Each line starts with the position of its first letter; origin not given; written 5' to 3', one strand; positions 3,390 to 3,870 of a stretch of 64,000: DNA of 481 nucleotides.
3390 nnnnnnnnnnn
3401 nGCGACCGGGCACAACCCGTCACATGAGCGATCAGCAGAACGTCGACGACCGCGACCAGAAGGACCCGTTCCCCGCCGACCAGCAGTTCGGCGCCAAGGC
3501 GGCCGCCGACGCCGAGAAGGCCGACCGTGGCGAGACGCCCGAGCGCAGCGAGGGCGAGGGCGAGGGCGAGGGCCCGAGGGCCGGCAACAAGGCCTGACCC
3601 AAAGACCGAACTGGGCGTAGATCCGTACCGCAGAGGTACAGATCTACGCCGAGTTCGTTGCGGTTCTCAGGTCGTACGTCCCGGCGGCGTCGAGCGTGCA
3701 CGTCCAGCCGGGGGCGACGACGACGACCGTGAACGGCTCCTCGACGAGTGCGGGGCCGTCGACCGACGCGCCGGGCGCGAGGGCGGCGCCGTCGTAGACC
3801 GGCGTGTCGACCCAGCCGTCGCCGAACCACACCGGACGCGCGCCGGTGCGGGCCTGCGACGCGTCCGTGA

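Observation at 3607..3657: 51-nt palindromic repeat family 1 (copy A), shared bidirectional terminator that also encodes the end of hyuA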

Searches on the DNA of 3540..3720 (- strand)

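Call 65: build_rna_model(alignment_id=A1, structure=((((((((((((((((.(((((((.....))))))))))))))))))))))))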
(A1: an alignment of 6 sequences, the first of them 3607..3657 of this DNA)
Model R1 built from alignment A1 (6 sequences, 52 columns); structure: as given.
model positions 51; base pairs 23; branch points 0; effective number of sequences 4.19; information 1.086 bits per position. Calibrated on 0.2 Mb of random sequence (short: E-values are rough).
structure used (alignment columns):
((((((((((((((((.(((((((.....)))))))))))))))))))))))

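Call 66: search_with_rna_model(model_id=R1, source=window, filters=off, max_evalue=10)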
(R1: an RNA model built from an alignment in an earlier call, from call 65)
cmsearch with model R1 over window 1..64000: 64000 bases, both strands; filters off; matches with E-value up to 10: 307.
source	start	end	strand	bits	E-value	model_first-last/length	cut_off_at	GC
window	18843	18893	-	73.4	6.8e-18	1-51/51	no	0.59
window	3607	3657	-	69.7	6.9e-17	1-51/51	no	0.59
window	18843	18893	+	69.7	7.2e-17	1-51/51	no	0.59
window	3607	3657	+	61.1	1.6e-14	1-51/51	no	0.59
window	24164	24204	+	26.1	7.1e-05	1-51/51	no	0.78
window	24164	24204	-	20.2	0.0031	1-51/51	no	0.78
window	13762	13796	-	19.9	0.0037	1-51/51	no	0.77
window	19543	19575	-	19.8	0.0039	1-51/51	no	0.85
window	11650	11699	+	18.5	0.0091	1-51/51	no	0.82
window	13762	13796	+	18.1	0.012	1-51/51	no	0.77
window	21655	21716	-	18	0.012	1-51/51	no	0.68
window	5660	5705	+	18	0.012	1-51/51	no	0.67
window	21655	21716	+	17.8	0.014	1-51/51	no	0.68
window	11650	11690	-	17.7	0.015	1-51/51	no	0.8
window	19543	19575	+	17.6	0.016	1-51/51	no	0.85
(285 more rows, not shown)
(7 more, lower-scoring)

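Call 67: search_with_rna_model(model_id=R1, sources=[L014, L016, L027, L031, L036, L022, L024, L025, L035, L026, L030], max_evalue=10)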
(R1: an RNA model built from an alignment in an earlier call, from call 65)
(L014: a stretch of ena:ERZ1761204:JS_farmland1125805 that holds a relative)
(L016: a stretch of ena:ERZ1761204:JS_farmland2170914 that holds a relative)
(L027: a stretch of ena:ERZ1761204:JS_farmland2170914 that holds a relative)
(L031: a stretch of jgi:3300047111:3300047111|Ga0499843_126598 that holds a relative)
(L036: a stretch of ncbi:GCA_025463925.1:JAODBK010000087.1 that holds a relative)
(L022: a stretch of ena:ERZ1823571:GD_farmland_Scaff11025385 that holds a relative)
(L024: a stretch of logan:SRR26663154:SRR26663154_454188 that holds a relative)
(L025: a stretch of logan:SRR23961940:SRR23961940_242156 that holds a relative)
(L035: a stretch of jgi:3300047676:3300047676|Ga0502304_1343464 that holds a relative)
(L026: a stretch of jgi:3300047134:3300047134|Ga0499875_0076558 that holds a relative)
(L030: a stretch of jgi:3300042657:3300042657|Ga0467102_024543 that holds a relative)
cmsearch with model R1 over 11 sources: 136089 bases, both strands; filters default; matches with E-value up to 10: 148.
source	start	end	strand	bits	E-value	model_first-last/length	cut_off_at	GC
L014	8827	8877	+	69.7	1.5e-16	1-51/51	no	0.59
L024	2142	2192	+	69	2.4e-16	1-51/51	no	0.61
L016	12071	12121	+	67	8.4e-16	1-51/51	no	0.63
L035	286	335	-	64.7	3.6e-15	1-51/51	no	0.6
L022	2015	2066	+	64.1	5.2e-15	1-51/51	no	0.65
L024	2142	2192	-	63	1.1e-14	1-51/51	no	0.61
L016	12071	12121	-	61.4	3e-14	1-51/51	no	0.63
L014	8827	8877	-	61.1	3.4e-14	1-51/51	no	0.59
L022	2015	2066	-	56.6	6.2e-13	1-51/51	no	0.65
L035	286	335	+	53.1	5.5e-12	1-51/51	no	0.6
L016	3045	3070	+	21.7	0.0025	1-51/51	no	0.73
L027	12085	12110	+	21.7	0.0025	1-51/51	no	0.73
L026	12325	12350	+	21.7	0.0025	1-51/51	no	0.73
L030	10275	10300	+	21.7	0.0025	1-51/51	no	0.73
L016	3045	3070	-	19.8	0.0084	1-51/51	no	0.73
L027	12085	12110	-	19.8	0.0084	1-51/51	no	0.73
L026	12325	12350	-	19.8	0.0084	1-51/51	no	0.73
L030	10275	10300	-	19.8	0.0084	1-51/51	no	0.73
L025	869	927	-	19.5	0.01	1-51/51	no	0.71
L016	4383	4432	+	18.7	0.017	1-51/51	no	0.78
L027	13423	13472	+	18.7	0.017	1-51/51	no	0.78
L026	13663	13712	+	18.7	0.017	1-51/51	no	0.78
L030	11613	11662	+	18.7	0.017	1-51/51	no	0.78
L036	5470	5513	-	18.1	0.024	1-51/51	no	0.75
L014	6779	6824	-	18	0.026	1-51/51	no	0.67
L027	6998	7038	+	16.5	0.068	1-51/51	no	0.73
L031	10699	10739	+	16.5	0.068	1-51/51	no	0.73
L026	7238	7278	+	16.5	0.068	1-51/51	no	0.73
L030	5188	5228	+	16.5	0.068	1-51/51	no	0.73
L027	6998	7038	-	16.3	0.076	1-51/51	no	0.73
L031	10699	10739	-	16.3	0.076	1-51/51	no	0.73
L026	7238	7278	-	16.3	0.076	1-51/51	no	0.73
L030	5188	5228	-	16.3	0.076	1-51/51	no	0.73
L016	703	725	+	15.9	0.099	1-51/51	no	0.74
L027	9743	9765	+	15.9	0.099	1-51/51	no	0.74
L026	9983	10005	+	15.9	0.099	1-51/51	no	0.74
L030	7933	7955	+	15.9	0.099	1-51/51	no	0.74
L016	703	725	-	15.7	0.11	1-51/51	no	0.74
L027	9743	9765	-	15.7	0.11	1-51/51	no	0.74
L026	9983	10005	-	15.7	0.11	1-51/51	no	0.74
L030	7933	7955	-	15.7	0.11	1-51/51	no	0.74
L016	3276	3328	+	15.3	0.15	1-51/51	no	0.74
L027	12316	12368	+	15.3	0.15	1-51/51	no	0.74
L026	12556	12608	+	15.3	0.15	1-51/51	no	0.74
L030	10506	10558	+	15.3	0.15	1-51/51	no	0.74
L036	19049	19101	-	15.3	0.15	1-51/51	no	0.85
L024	2283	2322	-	15.2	0.15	1-51/51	no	0.75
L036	5470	5513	+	15.2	0.16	1-51/51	no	0.75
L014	16235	16263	+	15.1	0.16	1-51/51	no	0.72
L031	2882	2931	+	14.8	0.2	1-51/51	no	0.7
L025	869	927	+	14.1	0.31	1-51/51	no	0.71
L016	9362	9420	-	13.8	0.37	7-45/51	no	0.75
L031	2882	2931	-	13.8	0.37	1-51/51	no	0.7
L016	7933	7984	-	13.5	0.46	1-51/51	no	0.77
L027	16973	17024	-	13.5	0.46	1-51/51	no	0.77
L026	17213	17264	-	13.5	0.46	1-51/51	no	0.77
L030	15163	15214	-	13.5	0.46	1-51/51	no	0.77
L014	1100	1134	+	13.3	0.54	1-51/51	no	0.77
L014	16235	16293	-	13.2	0.54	1-51/51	no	0.71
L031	3125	3162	+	13.2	0.55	1-51/51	no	0.66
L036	131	147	-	13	0.64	1-51/51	no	0.71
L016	5388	5450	+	12.8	0.73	1-51/51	no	0.71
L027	14428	14490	+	12.8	0.73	1-51/51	no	0.71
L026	14668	14730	+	12.8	0.73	1-51/51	no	0.71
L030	12618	12680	+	12.8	0.73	1-51/51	no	0.71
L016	4185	4219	+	12.8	0.74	1-51/51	no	0.8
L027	13225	13259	+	12.8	0.74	1-51/51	no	0.8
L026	13465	13499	+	12.8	0.74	1-51/51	no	0.8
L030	11415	11449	+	12.8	0.74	1-51/51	no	0.8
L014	5547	5581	-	12.7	0.79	1-51/51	no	0.8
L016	4386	4429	-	12.6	0.81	1-51/51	no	0.75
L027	13426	13469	-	12.6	0.81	1-51/51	no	0.75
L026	13666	13709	-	12.6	0.81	1-51/51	no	0.75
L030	11616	11659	-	12.6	0.81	1-51/51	no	0.75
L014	8617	8651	+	12.5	0.85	1-51/51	no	0.86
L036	20927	20974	-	12.5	0.87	1-51/51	no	0.69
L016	19084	19108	-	12.3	0.96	1-51/51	no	0.76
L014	140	243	-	12.2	1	1-51/51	no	0.7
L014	14720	14760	+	12.1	1.1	1-51/51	no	0.8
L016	3276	3307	-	12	1.2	1-51/51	no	0.75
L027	12316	12347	-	12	1.2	1-51/51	no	0.75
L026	12556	12587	-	12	1.2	1-51/51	no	0.75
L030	10506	10537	-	12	1.2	1-51/51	no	0.75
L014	15638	15663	-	12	1.2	1-51/51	no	0.85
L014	4113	4132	-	11.9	1.2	1-51/51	no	0.7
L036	9822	9862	-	11.9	1.2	1-51/51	no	0.73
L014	4164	4218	+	11.8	1.4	1-51/51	no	0.76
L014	4113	4132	+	11.8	1.4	1-51/51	no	0.7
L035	1785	1879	+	11.8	1.4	1-51/51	no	0.71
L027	5217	5257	+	11.6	1.5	1-51/51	no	0.8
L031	8918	8958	+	11.6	1.5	1-51/51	no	0.8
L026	5457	5497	+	11.6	1.5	1-51/51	no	0.8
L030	3407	3447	+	11.6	1.5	1-51/51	no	0.8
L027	3437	3468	-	11.2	2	1-51/51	no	0.81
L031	7138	7169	-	11.2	2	1-51/51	no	0.81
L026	3677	3708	-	11.2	2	1-51/51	no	0.81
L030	1627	1658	-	11.2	2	1-51/51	no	0.81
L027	3989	4011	+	11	2.3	1-51/51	no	0.78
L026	4229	4251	+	11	2.3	1-51/51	no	0.78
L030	2179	2201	+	11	2.3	1-51/51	no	0.78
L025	2742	2775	+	11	2.3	1-51/51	no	0.76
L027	4022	4068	-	10.9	2.4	1-51/51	no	0.7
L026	4262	4308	-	10.9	2.4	1-51/51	no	0.7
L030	2212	2258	-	10.9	2.4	1-51/51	no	0.7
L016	19239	19279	+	10.8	2.5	1-51/51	no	0.8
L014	1100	1134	-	10.8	2.6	1-51/51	no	0.77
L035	1785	1879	-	10.5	3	1-51/51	no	0.71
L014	5547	5581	+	10.5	3.1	1-51/51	no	0.8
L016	536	572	+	10.5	3.2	1-51/51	no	0.81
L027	9576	9612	+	10.5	3.2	1-51/51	no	0.81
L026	9816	9852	+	10.5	3.2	1-51/51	no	0.81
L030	7766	7802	+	10.5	3.2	1-51/51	no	0.81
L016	9362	9420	+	10.4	3.2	7-45/51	no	0.75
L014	14774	14811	-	10.4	3.2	1-51/51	no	0.74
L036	17142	17182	-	10.4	3.4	1-51/51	no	0.78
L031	3125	3162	-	10.2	3.7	1-51/51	no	0.66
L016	16583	16654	+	10.1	4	1-51/51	no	0.78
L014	15638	15663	+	10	4.3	1-51/51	no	0.85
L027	4031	4040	+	10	4.4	1-51/51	no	0.6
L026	4271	4280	+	10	4.4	1-51/51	no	0.6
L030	2221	2230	+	10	4.4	1-51/51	no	0.6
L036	5350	5395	-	9.9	4.4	1-51/51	no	0.72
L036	13474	13505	+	9.9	4.5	1-51/51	no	0.75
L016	8780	8808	+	9.9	4.5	1-51/51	no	0.72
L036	20033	20073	+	9.8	4.7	1-51/51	no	0.71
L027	8812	8898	-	9.7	5.1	1-51/51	no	0.79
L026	9052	9138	-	9.7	5.1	1-51/51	no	0.79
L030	7002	7088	-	9.7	5.1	1-51/51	no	0.79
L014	14768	14811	+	9.7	5.1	1-51/51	no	0.75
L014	4776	4807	-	9.7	5.1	1-51/51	no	0.91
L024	1027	1073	-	9.7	5.2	1-51/51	no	0.79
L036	18190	18218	-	9.6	5.4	1-51/51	no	0.76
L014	13751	13781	+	9.5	5.7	11-41/51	no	0.84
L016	7300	7354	-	9.5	5.8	1-51/51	no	0.75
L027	16340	16394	-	9.5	5.8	1-51/51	no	0.75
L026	16580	16634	-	9.5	5.8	1-51/51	no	0.75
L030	14530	14584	-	9.5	5.8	1-51/51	no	0.75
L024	458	474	+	9.5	5.8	1-51/51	no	0.76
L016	7300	7354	+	9.5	6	1-51/51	no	0.75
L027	16340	16394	+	9.5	6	1-51/51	no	0.75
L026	16580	16634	+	9.5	6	1-51/51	no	0.75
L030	14530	14584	+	9.5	6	1-51/51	no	0.75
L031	1565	1623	+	9.4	6.3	1-51/51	no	0.71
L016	13925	13942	+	9.3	6.5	1-51/51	no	0.72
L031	1565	1623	-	9.3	6.7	1-51/51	no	0.71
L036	21752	21777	-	9.2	6.9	1-51/51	no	0.81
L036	5825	5872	-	9.1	7.5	1-51/51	no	0.85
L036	19054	19101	+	9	7.8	1-51/51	no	0.85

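Call 83: search_rna_families(source=window, start=3540, end=3720, threshold=evalue, max_evalue=10)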
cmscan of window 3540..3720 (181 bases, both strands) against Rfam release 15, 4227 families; matches with E-value up to 10: 9.
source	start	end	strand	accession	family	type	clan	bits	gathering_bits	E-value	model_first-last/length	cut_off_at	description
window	3607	3657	-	RF04124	MIR8565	Gene; miRNA;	-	21.1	136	0.11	39-116/154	no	MIR8565 microRNA precursor family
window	3604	3660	-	RF03637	mir-5879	Gene; miRNA;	-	20.4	97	0.034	1-76/76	no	mir-5879 microRNA precursor family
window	3605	3659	-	RF03646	MIR9776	Gene; miRNA;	-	20.1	100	0.32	1-84/84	no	MIR9776 microRNA precursor family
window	3604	3660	+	RF03637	mir-5879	Gene; miRNA;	-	18.9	97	0.096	1-76/76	no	mir-5879 microRNA precursor family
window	3605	3659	+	RF03646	MIR9776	Gene; miRNA;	-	18.1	100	0.96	1-84/84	no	MIR9776 microRNA precursor family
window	3604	3662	+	RF03552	mir-43_2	Gene; miRNA;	-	15.8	90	0.5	1-78/78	no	mir-43_2 microRNA precursor family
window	3601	3661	-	RF01030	mir-422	Gene; miRNA;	-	15.6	90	2.2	1-85/85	no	mir-422 microRNA precursor family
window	3604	3660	+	RF03599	MIR1883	Gene; miRNA;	-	15.2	128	2.7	1-118/118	no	MIR1883 microRNA precursor family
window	3556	3603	+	RF01022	mir-611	Gene; miRNA;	-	12.2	90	6.5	1-65/65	no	mir-611 microRNA precursor family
